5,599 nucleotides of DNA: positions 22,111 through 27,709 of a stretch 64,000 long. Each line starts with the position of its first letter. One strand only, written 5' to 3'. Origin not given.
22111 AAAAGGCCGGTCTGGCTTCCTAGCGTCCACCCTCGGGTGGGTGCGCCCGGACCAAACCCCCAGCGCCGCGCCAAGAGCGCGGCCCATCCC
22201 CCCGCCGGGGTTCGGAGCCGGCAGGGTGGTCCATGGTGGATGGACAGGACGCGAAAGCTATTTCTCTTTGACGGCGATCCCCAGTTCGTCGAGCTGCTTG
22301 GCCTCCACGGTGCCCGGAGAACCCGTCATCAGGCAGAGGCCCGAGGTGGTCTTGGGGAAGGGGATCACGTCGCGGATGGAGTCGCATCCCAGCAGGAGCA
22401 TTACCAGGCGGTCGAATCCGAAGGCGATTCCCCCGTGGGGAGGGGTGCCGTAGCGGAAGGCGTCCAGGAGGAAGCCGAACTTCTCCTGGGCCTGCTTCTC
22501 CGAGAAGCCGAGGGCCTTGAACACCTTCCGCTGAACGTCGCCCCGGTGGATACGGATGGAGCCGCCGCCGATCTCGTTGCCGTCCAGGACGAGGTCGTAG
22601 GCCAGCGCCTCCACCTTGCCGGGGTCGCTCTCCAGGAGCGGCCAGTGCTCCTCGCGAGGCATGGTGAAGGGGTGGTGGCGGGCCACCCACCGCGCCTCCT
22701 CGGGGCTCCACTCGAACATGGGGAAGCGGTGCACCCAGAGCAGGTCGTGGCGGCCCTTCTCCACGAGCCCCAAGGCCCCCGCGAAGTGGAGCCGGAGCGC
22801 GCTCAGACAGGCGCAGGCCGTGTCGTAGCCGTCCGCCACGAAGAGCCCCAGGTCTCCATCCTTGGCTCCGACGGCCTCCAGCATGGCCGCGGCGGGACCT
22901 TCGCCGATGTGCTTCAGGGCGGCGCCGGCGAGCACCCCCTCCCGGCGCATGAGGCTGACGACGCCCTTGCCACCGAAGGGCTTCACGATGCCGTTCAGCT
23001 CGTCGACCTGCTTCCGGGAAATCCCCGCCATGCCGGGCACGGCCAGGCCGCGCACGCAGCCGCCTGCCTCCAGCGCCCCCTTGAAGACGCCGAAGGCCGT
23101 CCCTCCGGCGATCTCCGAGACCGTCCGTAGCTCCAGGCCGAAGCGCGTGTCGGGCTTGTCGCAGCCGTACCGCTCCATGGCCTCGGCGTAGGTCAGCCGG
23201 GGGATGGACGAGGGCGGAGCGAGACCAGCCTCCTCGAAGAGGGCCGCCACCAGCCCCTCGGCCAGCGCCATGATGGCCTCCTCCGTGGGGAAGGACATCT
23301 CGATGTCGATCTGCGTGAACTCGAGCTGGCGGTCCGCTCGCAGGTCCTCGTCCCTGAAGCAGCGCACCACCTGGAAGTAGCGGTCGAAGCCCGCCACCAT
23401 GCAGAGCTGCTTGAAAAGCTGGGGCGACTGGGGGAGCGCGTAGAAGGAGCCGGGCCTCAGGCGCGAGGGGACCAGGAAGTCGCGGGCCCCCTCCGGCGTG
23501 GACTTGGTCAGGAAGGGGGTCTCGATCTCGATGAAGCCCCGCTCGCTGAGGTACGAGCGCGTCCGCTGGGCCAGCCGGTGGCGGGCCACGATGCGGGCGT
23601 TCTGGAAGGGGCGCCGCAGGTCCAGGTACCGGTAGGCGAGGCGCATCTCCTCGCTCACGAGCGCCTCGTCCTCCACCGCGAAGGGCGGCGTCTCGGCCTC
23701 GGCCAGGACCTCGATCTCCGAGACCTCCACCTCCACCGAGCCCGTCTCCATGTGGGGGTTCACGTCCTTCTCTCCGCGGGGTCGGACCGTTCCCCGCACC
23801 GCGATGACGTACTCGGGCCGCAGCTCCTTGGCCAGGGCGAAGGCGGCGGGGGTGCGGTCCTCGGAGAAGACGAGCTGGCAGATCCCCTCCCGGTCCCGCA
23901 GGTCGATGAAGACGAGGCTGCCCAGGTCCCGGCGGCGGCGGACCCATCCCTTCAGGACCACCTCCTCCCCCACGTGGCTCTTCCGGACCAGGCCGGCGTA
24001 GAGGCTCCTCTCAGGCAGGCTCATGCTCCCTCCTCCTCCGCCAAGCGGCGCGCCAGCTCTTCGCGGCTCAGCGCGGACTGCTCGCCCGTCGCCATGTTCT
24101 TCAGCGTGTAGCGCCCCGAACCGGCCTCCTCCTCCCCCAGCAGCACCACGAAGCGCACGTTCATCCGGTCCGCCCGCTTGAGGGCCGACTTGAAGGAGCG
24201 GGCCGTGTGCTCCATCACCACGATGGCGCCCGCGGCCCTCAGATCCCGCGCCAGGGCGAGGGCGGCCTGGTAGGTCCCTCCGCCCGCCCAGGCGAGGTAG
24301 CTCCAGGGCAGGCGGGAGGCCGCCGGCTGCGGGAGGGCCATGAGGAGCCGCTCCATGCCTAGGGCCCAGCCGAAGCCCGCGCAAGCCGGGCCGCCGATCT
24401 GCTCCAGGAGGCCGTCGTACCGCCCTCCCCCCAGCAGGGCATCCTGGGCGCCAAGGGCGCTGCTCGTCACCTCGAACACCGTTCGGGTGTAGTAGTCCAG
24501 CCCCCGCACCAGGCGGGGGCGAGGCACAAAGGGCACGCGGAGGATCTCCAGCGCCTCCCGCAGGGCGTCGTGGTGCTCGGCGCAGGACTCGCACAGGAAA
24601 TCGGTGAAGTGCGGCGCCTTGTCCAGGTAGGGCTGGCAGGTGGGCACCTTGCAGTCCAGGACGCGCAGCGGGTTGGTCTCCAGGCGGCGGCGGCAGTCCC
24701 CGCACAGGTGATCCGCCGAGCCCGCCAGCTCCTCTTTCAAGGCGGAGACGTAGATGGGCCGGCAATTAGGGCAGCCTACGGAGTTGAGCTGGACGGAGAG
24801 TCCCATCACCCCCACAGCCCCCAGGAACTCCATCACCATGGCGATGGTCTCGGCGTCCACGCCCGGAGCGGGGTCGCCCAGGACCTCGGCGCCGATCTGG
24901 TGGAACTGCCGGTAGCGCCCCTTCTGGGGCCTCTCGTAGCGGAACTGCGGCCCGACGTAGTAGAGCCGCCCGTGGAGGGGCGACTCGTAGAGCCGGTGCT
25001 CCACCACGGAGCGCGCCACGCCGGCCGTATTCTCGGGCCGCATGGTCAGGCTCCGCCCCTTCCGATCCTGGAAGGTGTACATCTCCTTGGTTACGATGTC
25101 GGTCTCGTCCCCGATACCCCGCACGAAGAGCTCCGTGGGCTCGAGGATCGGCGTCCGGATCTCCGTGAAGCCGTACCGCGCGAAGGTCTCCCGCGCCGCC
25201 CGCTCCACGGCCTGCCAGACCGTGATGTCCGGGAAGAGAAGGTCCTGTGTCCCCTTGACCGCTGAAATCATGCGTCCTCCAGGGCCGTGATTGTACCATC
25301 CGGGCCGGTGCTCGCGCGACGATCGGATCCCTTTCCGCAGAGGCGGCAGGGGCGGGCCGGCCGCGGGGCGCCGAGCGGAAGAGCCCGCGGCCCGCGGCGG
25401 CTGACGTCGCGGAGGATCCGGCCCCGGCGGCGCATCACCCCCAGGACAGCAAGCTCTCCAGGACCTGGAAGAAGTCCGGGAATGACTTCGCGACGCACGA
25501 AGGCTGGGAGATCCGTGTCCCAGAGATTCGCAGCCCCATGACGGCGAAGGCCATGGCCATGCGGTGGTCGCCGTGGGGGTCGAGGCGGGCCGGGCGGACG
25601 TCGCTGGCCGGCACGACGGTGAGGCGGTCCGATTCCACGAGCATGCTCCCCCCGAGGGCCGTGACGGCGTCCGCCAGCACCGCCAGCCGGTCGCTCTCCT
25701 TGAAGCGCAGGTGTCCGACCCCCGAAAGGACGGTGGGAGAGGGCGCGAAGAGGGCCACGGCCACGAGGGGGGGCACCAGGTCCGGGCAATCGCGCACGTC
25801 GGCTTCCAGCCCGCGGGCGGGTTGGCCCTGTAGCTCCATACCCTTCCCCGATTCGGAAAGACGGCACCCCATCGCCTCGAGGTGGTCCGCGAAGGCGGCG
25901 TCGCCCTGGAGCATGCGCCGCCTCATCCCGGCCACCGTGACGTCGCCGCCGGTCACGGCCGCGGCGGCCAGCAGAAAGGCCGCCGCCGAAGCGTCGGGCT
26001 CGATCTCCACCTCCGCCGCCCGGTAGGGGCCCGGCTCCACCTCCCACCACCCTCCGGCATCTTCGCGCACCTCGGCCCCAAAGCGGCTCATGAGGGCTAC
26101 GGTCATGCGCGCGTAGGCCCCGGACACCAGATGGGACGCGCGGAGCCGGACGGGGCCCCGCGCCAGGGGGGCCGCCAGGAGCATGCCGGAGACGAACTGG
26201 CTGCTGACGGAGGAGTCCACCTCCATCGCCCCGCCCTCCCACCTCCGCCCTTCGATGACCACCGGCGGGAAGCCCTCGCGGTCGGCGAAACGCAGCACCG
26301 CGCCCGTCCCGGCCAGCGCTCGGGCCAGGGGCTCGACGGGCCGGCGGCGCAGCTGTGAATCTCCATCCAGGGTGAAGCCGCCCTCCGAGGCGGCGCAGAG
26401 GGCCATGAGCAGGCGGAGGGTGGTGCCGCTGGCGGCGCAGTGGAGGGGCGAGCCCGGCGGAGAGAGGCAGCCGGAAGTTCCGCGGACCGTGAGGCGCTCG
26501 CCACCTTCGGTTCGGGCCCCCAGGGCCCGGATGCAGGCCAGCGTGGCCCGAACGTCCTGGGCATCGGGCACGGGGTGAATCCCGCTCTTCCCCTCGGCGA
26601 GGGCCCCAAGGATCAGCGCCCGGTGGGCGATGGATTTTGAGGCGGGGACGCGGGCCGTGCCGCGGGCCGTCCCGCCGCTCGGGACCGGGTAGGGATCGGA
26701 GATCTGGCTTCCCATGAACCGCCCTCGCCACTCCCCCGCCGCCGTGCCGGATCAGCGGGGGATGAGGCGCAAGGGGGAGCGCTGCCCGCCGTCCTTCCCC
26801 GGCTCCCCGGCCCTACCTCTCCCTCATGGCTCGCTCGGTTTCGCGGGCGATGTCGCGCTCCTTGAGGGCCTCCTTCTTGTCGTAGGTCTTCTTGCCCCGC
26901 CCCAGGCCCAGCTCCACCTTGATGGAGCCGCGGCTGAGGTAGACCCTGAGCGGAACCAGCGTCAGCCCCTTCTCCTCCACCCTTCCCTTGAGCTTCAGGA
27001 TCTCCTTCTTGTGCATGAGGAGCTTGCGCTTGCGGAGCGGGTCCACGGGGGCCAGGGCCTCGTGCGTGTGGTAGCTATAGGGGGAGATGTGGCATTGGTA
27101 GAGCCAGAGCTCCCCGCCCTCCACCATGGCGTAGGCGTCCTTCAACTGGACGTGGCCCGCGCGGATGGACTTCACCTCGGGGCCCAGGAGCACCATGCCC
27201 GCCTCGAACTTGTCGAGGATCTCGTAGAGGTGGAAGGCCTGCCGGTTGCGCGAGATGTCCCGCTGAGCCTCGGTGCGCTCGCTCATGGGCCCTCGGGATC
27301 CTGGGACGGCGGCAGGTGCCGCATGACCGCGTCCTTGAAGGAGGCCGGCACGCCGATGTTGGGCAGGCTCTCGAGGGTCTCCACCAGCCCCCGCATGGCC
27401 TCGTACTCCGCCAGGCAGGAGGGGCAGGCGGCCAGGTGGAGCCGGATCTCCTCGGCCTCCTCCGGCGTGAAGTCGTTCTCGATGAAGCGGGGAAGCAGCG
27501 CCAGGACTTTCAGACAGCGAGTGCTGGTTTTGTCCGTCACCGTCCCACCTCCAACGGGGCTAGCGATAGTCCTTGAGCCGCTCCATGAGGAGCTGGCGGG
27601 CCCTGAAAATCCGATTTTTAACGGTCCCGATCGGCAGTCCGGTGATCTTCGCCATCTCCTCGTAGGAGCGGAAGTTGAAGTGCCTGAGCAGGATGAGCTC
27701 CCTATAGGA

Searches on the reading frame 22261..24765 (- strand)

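Call 76: search_protein_families(library=pfam, proteins=[window:22261-24765:-], max_evalue=0.001)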
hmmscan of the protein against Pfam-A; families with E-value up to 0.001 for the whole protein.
window:22261-24765:- (835 aa): 3 families
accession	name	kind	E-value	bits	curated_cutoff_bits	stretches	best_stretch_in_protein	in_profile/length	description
PF00152.25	tRNA-synt_2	-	5.8e-117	390.6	25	1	371-806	1-307/308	tRNA synthetases class II (D, K and N)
PF01336.31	tRNA_anti-codon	-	3.8e-17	62.4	27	1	269-354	1-75/75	OB-fold nucleic acid binding domain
PF02938.19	GAD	-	1.7e-15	57.5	23.4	1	561-653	1-94/95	GAD domain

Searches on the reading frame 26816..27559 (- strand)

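Call 26: search_protein_families(library=pfam, proteins=[window:26816-27559:-], max_evalue=0.001)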
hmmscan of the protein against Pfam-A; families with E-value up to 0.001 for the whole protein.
window:26816-27559:- (248 aa): 1 family
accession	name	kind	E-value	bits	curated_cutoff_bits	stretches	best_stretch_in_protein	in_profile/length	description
PF01668.23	SmpB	-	3.3e-56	189.6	27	1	102-246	1-142/143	SmpB protein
